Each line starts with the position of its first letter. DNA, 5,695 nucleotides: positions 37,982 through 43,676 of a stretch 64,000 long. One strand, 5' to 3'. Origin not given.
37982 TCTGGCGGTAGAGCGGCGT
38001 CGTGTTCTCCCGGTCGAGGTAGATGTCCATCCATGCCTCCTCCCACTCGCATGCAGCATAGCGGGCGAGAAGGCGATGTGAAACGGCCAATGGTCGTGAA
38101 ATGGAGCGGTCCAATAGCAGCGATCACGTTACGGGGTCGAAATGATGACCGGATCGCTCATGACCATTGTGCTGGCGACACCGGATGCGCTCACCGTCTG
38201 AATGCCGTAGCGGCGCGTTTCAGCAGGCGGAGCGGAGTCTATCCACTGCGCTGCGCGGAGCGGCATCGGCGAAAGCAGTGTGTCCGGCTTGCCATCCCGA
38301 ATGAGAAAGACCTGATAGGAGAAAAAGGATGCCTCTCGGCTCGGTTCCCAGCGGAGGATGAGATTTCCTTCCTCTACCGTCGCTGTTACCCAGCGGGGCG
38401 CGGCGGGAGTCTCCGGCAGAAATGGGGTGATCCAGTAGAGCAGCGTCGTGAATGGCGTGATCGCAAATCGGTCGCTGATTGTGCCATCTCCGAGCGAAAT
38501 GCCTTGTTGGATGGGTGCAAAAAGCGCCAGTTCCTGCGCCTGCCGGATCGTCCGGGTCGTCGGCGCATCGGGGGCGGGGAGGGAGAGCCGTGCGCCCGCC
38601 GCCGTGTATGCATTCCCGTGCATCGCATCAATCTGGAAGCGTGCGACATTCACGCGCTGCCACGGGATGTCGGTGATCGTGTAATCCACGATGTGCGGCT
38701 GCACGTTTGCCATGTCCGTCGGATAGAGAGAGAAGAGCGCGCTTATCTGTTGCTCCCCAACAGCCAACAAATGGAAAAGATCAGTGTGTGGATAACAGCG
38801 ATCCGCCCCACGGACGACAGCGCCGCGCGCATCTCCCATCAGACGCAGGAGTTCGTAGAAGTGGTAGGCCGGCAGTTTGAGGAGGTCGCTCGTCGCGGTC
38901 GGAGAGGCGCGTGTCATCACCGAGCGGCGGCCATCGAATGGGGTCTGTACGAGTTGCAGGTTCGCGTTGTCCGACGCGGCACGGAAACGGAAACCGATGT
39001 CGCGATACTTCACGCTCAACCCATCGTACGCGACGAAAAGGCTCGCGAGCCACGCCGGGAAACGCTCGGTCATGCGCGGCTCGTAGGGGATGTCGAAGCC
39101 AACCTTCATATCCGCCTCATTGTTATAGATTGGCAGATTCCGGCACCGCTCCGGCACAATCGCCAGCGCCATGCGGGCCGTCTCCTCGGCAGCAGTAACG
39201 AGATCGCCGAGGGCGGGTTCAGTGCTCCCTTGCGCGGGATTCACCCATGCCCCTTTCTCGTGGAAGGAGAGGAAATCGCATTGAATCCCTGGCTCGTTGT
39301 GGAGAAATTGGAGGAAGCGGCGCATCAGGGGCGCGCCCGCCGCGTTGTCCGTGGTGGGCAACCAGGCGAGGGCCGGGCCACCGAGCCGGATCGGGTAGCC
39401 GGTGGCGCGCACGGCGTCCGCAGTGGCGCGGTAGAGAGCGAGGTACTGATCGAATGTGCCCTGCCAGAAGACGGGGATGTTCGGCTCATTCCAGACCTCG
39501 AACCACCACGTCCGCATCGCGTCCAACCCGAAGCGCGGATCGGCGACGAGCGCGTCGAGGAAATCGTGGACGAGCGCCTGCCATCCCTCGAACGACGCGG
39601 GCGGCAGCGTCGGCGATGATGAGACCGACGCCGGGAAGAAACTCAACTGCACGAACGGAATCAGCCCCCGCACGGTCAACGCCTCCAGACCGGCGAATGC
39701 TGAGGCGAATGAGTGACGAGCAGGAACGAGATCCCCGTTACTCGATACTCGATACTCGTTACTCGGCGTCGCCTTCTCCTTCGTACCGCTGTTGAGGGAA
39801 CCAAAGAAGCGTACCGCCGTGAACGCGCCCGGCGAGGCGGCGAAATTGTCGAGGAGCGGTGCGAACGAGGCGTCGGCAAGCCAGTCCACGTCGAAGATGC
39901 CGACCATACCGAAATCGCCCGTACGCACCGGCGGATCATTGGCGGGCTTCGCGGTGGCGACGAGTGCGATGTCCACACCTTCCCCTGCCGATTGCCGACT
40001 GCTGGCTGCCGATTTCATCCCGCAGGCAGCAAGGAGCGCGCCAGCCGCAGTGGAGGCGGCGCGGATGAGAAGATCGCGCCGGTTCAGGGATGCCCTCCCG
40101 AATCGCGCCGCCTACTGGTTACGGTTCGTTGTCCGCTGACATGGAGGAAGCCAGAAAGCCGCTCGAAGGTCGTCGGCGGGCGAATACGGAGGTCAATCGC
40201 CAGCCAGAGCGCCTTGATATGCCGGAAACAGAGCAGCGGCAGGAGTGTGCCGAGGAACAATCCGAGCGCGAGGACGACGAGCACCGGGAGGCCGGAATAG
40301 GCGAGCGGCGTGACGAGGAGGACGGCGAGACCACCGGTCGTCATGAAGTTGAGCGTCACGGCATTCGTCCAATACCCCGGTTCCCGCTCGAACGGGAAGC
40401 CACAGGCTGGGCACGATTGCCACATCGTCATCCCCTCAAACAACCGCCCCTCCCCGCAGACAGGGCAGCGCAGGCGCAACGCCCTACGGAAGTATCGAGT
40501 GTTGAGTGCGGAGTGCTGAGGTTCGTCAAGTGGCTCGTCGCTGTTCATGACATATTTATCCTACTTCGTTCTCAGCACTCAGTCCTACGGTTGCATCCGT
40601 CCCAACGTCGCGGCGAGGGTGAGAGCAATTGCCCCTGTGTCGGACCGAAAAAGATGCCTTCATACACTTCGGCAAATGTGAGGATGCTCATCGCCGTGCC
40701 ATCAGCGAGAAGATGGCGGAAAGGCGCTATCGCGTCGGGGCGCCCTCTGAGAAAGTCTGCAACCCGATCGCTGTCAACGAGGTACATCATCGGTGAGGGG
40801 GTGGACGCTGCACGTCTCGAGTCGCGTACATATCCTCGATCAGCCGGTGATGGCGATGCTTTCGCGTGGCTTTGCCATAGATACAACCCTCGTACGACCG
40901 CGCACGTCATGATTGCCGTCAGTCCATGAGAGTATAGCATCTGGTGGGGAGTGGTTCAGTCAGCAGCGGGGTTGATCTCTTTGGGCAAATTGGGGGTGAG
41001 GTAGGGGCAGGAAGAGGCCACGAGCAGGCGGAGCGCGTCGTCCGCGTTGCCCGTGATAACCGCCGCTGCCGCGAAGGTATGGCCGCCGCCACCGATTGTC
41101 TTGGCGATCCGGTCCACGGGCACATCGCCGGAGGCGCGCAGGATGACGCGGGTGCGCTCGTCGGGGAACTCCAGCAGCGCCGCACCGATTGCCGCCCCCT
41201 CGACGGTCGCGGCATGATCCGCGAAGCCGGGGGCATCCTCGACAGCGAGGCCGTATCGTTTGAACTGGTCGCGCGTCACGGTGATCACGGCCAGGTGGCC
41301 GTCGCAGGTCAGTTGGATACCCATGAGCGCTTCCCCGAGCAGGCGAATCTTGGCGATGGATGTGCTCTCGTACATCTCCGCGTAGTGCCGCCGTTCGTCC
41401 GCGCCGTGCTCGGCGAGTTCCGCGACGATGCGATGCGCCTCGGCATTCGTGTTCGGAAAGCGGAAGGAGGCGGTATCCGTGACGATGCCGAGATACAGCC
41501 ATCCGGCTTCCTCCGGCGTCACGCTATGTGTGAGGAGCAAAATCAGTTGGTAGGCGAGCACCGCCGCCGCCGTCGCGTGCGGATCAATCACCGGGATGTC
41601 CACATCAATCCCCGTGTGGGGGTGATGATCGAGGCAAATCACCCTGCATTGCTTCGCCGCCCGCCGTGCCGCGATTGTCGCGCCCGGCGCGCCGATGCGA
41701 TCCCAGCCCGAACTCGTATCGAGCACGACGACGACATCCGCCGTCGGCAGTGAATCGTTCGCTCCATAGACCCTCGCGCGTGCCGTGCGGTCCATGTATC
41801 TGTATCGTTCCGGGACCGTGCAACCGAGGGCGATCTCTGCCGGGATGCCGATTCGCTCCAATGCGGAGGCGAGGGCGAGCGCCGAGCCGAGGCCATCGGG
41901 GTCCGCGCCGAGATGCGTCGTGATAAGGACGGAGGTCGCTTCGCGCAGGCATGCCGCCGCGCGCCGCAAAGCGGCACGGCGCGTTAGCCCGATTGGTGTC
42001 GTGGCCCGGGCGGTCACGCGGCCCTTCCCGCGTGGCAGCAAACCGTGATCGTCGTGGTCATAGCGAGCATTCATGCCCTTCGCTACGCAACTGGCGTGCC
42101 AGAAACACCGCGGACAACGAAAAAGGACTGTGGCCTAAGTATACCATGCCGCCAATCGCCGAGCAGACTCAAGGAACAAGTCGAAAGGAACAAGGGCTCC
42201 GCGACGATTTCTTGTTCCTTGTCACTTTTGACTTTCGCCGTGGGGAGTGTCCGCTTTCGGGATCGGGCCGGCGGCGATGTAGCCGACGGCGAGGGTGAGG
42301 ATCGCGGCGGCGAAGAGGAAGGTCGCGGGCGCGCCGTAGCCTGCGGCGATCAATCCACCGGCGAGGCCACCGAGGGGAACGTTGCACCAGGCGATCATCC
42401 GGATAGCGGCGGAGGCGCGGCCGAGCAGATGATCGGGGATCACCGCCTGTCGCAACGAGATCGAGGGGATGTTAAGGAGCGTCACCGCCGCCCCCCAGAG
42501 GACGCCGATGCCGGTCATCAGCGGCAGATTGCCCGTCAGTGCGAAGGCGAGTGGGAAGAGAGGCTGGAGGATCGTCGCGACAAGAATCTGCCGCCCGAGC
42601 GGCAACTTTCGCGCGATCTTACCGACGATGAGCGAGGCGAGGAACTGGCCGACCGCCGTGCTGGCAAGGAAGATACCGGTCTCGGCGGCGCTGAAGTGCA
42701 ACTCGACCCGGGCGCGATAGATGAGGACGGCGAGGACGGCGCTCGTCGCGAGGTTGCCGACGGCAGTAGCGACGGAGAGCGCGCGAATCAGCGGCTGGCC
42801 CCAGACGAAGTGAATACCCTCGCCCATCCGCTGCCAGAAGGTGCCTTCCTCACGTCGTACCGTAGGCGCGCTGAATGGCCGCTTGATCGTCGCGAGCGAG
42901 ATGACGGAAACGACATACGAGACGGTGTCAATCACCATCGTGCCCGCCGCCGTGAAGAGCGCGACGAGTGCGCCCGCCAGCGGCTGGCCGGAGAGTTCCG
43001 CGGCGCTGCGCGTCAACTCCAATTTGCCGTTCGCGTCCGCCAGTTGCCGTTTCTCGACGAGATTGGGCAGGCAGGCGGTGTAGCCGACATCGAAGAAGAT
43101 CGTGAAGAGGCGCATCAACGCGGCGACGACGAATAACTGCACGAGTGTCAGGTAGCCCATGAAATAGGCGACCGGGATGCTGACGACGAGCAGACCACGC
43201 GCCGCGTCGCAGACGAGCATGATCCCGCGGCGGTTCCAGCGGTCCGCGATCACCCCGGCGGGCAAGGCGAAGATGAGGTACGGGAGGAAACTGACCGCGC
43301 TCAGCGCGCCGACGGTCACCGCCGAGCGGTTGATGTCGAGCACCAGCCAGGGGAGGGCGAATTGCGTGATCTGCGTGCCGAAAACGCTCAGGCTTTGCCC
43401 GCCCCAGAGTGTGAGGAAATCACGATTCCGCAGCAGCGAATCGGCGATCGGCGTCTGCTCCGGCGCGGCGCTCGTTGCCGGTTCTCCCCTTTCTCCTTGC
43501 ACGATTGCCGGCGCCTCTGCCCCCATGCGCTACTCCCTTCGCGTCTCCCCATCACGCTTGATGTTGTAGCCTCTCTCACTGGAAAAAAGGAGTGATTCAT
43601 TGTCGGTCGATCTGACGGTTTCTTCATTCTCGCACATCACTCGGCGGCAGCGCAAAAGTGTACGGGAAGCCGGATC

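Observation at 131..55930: Dispersed family of hairpins whose arms are tandem, phase-locked 7-nt units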

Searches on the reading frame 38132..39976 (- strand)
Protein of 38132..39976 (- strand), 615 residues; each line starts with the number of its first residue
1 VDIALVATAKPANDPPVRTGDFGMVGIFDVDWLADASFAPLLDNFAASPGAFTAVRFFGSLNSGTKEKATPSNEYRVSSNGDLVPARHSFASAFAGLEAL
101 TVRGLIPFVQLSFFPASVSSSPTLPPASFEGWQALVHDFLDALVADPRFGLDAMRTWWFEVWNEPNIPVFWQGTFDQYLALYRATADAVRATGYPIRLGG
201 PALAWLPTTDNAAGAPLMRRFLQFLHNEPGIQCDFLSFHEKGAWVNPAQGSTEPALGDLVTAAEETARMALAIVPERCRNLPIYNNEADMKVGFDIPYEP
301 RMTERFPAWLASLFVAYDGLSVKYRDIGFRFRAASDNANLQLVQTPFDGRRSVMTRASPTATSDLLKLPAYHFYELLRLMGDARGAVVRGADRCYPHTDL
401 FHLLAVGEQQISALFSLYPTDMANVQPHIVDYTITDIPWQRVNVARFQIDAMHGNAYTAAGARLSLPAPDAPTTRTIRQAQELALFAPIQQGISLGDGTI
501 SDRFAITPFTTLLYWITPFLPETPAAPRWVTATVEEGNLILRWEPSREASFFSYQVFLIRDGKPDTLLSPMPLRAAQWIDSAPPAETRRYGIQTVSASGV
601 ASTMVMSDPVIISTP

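Call 57: find_related_loci(query=window:38132-39976:-, collection=genome_contigs, flank=2500)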
Query window:38132-39976:- (615 aa) in genome_contigs; peptide patterns used: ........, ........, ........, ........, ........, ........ (x = any residue, [..] = any of these).
117 stretches matched a pattern; 76 encode a relative of the query (tblastn E <= 1e-3); 76 distinct loci.
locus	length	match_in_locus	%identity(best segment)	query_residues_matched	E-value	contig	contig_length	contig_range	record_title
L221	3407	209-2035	76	5-612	0e+0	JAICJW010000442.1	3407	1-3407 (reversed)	MAG: Chloroflexia bacterium isolate GZL_HY_2_bin.18 k141_4364975_length_3407_cov_11.0000, whole genome shotgun sequence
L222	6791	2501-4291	76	2-612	0e+0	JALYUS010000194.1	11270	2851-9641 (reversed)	MAG: Chloroflexota bacterium isolate LAG bin23 SD1463-65_k127_416790, whole genome shotgun sequence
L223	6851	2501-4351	75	4-612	0e+0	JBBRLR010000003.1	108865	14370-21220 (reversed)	MAG: Thermomicrobiales bacterium isolate La1_maxbin2.054 LA1C_X2.054_k141_3593721L_108865_cov_36.8046, whole genome shot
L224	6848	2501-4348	68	2-600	0e+0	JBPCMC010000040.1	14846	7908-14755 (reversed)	MAG: Thermomicrobiales bacterium isolate TH_ant_mag_94 S1Ck127_873714_flag_0_multi_7.7479_len_14846, whole genome shotgu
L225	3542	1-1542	79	96-609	0e+0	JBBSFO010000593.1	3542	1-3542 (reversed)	MAG: Thermomicrobiales bacterium isolate LS1_sbin.90 LS1_sbin.90_K_545821_L_3542_cov_13.0000, whole genome shotgun seque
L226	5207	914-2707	64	2-606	0e+0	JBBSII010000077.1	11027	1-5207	MAG: Thermomicrobiales bacterium isolate LS3_sbin.30 LS3_sbin.30_K_916334_L_11027_cov_32.4302, whole genome shotgun sequ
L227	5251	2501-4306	54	4-612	0e+0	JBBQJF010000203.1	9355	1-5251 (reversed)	MAG: Dehalococcoidia bacterium isolate Co_metawrap_750 Cmw_750_k141_13216118_length_9355_cov_11.7684, whole genome shotg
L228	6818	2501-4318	52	4-612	0e+0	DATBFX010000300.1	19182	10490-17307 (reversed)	MAG TPA_asm: Thermomicrobiales bacterium isolate SMAG_U3822 k141_4086144, whole genome shotgun sequence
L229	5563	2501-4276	51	16-612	0e+0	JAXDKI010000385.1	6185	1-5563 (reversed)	MAG: Thermomicrobiales bacterium isolate BP_591 scaffold_2396727, whole genome shotgun sequence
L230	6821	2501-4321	53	3-613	0e+0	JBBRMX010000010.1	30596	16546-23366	MAG: Thermomicrobiales bacterium isolate La1_metabat2.083 LA1C_B2.083_k141_3254632L_30596_cov_12.6450, whole genome shot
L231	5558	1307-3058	50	18-613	3e-176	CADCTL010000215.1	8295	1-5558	MAG: uncultured Acetobacteraceae bacterium isolate AVDCRST_MAG04 genome assembly, contig: NODE535, whole genome shotgun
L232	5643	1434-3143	51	25-610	4e-172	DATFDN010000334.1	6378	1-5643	MAG TPA_asm: Acetobacteraceae bacterium isolate SMAG_U8581 k141_112799, whole genome shotgun sequence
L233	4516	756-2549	47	5-607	1e-173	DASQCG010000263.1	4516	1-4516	MAG TPA_asm: Thermomicrobiales bacterium isolate SMAG_U11693 k141_189182, whole genome shotgun sequence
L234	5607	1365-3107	49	22-609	2e-167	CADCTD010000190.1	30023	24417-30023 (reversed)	MAG: uncultured Craurococcus sp. isolate AVDCRST_MAG27 genome assembly, contig: NODE96, whole genome shotgun sequence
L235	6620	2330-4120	48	3-613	1e-167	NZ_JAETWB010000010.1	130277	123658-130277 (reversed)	Belnapia arida strain T18 NODE_10_length_130277_cov_239.313817, whole genome shotgun sequence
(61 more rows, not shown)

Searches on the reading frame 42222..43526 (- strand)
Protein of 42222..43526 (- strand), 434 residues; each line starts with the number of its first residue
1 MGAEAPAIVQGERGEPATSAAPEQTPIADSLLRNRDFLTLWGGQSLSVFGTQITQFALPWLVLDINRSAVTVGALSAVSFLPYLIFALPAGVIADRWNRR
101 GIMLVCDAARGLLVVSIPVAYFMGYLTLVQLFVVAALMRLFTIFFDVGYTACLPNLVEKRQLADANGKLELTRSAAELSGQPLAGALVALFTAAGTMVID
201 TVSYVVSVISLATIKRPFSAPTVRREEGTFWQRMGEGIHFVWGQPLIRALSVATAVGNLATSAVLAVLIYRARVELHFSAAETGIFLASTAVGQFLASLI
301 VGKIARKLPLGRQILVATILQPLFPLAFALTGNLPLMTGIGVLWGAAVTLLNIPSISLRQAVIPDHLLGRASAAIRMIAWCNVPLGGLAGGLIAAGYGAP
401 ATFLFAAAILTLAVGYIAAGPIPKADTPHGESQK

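Call 21: find_encoding_contigs(protein=window:42222-43526:-, flank=10000, max_places=1)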
Protein window:42222-43526:- (434 aa): 4 contigs read that carry it; 1 place shown.
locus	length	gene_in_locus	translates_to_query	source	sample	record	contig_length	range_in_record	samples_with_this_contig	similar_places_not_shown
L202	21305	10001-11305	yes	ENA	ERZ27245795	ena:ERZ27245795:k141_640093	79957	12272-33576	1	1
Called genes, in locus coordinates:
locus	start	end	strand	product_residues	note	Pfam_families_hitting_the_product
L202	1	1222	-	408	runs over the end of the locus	PF01406:tRNA-synt_1e, PF00133:tRNA-synt_1, PF09334:tRNA-synt_1g (weak)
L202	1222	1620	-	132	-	PF00072:Response_reg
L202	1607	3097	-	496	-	PF03796:DnaB_C (faint), PF06745:ATPase, PF23442:DUF7125 (weak), PF00270:DEAD (faint), PF20720:nSTAND3 (weak), PF05729:NACHT (faint), PF13481:AAA_25 (weak), PF06745:ATPase, +1 more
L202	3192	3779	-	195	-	PF05235:CHAD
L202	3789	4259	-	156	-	PF05235:CHAD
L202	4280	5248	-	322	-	PF02541:Ppx-GppA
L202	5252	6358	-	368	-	-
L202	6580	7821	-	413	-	-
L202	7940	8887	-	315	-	PF00730:HhH-GPD, PF00633:HHH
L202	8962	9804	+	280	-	PF01149:Fapy_DNA_glyco, PF06831:H2TH, PF06827:zf-FPG_IleRS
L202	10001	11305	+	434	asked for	PF05977:MFS_3, PF07690:MFS_1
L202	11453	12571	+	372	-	PF01368:DHH, PF02272:DHHA1 (faint)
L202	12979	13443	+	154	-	PF06170:DUF983 (weak)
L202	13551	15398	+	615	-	PF01229:Glyco_hydro_39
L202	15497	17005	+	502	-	PF00392:GntR, PF00155:Aminotran_1_2, PF12897:Asp_aminotransf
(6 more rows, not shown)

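Call 38: find_related_loci(query=window:42225-43526:-, collection=metagenome_contigs, flank=5000)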
Query window:42225-43526:- (434 aa) in metagenome_contigs; peptide patterns used: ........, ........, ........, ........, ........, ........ (x = any residue, [..] = any of these).
94 stretches matched a pattern; 6 encode a relative of the query (tblastn E <= 1e-3); 6 distinct loci.
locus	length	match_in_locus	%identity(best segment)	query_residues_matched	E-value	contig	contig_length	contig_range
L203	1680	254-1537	84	1-429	0e+0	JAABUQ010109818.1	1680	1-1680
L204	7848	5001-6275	80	1-425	0e+0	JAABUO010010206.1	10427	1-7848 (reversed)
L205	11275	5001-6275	80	1-425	0e+0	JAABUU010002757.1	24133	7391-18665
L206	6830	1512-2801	79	1-430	0e+0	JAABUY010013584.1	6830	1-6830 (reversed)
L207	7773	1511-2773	78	1-430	0e+0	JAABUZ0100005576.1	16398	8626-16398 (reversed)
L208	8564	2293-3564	76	1-427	0e+0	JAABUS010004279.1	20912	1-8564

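Call 39: find_related_loci(query=window:42225-43526:-, collection=genome_contigs, flank=5000)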
Query window:42225-43526:- (434 aa) in genome_contigs; peptide patterns used: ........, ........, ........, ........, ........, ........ (x = any residue, [..] = any of these).
75 stretches matched a pattern; 11 encode a relative of the query (tblastn E <= 1e-3); 11 distinct loci.
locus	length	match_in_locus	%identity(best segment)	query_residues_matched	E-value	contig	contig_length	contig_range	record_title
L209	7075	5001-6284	92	1-429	0e+0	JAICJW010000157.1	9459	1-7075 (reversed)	MAG: Chloroflexia bacterium isolate GZL_HY_2_bin.18 k141_1426921_length_9459_cov_11.0000, whole genome shotgun sequence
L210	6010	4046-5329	86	1-429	0e+0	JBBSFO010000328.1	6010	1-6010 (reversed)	MAG: Thermomicrobiales bacterium isolate LS1_sbin.90 LS1_sbin.90_K_786236_L_6010_cov_17.0000, whole genome shotgun seque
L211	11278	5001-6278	87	1-426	0e+0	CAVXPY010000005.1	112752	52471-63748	MAG: uncultured Chloroflexia bacterium isolate MFD04580.bin.2.53 genome assembly, contig: contig_16961, whole genome sho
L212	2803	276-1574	82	1-434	0e+0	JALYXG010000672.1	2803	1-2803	MAG: Chloroflexota bacterium isolate KAP bin7 SD1490-92_k127_207670, whole genome shotgun sequence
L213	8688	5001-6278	81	1-427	0e+0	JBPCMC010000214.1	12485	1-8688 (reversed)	MAG: Thermomicrobiales bacterium isolate TH_ant_mag_94 S1Ck127_2659257_flag_0_multi_8.1618_len_12485, whole genome shotg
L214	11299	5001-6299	81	1-434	0e+0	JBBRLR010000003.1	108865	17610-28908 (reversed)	MAG: Thermomicrobiales bacterium isolate La1_maxbin2.054 LA1C_X2.054_k141_3593721L_108865_cov_36.8046, whole genome shot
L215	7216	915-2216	78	1-433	0e+0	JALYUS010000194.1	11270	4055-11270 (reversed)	MAG: Chloroflexota bacterium isolate LAG bin23 SD1463-65_k127_416790, whole genome shotgun sequence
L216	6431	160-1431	76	1-427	0e+0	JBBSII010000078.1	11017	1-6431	MAG: Thermomicrobiales bacterium isolate LS3_sbin.30 LS3_sbin.30_K_647259_L_11017_cov_37.9926, whole genome shotgun sequ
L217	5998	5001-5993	80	4-334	9e-175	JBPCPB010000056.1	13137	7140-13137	MAG: Thermomicrobiales bacterium isolate TH_ant_mag_171 S1Ck127_6505609_flag_1_multi_7.0000_len_13137, whole genome shot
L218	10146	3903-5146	85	11-427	5e-146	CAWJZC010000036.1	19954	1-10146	MAG: uncultured Chloroflexia bacterium isolate MFD04580.bin.2.129 genome assembly, contig: contig_97601, whole genome sh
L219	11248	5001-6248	30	2-408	3e-43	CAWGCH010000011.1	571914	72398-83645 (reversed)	MAG: uncultured Acidobacteriaceae bacterium isolate MFD06092.bin.2.139 genome assembly, contig: contig_70904, whole geno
